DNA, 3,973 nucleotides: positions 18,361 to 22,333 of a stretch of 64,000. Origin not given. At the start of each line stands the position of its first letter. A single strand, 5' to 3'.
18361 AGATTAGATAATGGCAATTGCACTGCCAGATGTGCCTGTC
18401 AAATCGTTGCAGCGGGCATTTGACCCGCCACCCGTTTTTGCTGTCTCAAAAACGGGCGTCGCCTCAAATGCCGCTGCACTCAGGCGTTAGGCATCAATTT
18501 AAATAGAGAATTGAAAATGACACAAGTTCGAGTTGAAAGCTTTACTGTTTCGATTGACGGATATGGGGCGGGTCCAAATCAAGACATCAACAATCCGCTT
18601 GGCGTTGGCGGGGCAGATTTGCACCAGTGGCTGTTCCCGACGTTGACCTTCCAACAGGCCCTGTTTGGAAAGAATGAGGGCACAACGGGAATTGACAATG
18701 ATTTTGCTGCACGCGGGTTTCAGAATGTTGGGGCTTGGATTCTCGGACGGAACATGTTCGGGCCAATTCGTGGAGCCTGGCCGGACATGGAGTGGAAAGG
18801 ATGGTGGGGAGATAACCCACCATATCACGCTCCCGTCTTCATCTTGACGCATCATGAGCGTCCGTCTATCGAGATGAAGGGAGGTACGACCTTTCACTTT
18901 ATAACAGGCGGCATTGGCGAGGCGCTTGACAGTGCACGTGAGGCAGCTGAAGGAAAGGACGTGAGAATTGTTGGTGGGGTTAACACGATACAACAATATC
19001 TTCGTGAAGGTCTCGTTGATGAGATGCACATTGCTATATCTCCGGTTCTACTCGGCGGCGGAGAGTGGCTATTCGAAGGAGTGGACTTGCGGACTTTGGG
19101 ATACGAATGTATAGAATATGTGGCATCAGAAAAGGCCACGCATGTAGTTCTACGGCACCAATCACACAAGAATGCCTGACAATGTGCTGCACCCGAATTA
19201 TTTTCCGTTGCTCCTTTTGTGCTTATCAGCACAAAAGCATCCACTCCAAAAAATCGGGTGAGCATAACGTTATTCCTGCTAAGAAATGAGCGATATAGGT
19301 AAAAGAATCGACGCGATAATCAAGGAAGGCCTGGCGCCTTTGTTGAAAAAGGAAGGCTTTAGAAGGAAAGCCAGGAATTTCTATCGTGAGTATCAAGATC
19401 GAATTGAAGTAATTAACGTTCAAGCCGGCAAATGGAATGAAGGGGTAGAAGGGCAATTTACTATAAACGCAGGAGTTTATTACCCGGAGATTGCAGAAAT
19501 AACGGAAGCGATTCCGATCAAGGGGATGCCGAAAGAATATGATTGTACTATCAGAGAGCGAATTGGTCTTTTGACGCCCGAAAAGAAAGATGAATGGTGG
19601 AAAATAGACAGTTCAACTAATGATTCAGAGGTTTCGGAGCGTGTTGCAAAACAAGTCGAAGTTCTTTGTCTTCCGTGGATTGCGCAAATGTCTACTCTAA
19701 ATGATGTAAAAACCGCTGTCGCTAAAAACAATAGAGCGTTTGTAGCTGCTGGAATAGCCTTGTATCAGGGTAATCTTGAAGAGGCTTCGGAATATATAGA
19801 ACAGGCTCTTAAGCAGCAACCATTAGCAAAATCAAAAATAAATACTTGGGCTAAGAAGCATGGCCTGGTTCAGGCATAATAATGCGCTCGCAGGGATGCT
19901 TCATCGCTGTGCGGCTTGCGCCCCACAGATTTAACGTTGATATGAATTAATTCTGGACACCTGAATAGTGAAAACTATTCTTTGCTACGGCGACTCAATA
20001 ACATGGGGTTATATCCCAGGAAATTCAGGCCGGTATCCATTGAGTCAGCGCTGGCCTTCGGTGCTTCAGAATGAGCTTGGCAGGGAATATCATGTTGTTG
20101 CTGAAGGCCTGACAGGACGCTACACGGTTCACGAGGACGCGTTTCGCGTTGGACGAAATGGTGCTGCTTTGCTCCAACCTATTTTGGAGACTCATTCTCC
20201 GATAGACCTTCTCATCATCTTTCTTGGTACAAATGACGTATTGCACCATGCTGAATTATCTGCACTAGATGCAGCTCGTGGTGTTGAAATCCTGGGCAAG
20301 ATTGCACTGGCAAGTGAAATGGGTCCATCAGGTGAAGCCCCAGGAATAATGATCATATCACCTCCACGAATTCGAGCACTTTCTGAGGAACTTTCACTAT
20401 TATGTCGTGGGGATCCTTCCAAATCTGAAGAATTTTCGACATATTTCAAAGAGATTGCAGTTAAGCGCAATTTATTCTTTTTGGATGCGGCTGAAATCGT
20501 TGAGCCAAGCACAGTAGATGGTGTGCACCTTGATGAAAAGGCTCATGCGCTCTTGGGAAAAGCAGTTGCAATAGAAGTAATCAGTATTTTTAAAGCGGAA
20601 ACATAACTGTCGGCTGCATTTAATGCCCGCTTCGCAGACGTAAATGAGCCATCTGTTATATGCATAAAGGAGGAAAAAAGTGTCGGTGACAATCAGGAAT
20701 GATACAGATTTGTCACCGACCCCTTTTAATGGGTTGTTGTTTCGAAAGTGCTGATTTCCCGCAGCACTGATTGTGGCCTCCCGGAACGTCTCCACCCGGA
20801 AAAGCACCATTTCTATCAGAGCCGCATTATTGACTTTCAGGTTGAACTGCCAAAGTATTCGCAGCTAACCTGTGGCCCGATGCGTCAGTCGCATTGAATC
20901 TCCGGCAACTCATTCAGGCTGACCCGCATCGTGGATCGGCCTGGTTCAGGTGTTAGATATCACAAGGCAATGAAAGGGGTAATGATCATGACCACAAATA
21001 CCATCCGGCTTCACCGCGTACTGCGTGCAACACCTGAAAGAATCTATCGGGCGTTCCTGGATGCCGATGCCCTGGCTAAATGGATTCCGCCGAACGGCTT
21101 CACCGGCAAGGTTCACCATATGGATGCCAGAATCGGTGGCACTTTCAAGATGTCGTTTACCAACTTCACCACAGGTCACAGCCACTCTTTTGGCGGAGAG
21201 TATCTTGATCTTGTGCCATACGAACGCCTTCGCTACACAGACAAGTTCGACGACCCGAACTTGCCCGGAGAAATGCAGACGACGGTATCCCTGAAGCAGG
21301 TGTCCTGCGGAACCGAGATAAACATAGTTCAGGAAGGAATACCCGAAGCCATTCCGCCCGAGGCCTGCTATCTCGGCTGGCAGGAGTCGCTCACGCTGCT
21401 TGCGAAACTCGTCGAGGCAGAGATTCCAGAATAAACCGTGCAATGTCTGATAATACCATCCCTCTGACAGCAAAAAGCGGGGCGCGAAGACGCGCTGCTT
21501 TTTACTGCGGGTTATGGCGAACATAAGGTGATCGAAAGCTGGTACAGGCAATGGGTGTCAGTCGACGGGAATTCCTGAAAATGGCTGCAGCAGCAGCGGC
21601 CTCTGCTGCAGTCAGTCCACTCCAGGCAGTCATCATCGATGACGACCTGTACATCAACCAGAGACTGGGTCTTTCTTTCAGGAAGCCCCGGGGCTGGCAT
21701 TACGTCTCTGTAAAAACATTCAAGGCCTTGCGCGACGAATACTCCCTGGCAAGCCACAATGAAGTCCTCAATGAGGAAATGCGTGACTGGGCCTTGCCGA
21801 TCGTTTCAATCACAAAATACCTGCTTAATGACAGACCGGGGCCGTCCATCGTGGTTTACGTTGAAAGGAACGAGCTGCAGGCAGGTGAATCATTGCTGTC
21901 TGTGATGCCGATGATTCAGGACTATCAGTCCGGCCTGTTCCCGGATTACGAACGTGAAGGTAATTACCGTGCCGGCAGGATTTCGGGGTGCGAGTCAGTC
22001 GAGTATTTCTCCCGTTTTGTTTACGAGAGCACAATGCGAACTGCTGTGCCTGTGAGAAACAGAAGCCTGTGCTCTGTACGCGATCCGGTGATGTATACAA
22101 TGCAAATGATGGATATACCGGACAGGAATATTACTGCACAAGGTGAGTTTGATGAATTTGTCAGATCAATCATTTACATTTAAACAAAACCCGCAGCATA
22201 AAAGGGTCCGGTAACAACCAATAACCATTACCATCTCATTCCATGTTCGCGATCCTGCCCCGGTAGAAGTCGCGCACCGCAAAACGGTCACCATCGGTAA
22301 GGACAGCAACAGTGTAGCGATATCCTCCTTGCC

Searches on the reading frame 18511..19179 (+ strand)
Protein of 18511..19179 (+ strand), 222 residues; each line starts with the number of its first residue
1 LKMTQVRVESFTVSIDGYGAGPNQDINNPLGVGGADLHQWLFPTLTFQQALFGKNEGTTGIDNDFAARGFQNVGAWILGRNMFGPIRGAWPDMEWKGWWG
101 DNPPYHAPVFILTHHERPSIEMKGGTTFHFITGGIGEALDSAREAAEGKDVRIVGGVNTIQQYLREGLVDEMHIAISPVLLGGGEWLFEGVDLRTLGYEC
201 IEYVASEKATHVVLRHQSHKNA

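Call 49: search_protein_families(library=pfam, proteins=[window:18511-19179:+])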
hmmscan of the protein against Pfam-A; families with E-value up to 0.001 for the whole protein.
window:18511-19179:+ (222 aa): 1 family
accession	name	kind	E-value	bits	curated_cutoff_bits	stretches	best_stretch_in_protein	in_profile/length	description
PF01872.23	RibD_C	-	1.1e-16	61.7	24.1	1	11-202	7-187/197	RibD C-terminal domain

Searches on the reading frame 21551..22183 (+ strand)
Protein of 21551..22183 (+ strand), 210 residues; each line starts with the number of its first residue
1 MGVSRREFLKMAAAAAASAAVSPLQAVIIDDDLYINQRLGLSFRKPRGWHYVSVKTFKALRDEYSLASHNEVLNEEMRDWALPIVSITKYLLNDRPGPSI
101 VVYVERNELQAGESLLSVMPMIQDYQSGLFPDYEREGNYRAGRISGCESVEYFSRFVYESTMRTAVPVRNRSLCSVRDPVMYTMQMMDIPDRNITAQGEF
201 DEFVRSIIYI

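Call 49: search_protein_families(library=pfam, proteins=[window:21551-22183:+])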
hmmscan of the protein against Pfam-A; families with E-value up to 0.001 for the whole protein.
window:21551-22183:+ (210 aa): 1 family
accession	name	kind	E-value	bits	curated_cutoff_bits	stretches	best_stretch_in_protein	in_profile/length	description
PF10518.14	TAT_signal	-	5.7e-05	23.3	22.7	1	3-21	2-20/21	TAT (twin-arginine translocation) pathway signal sequence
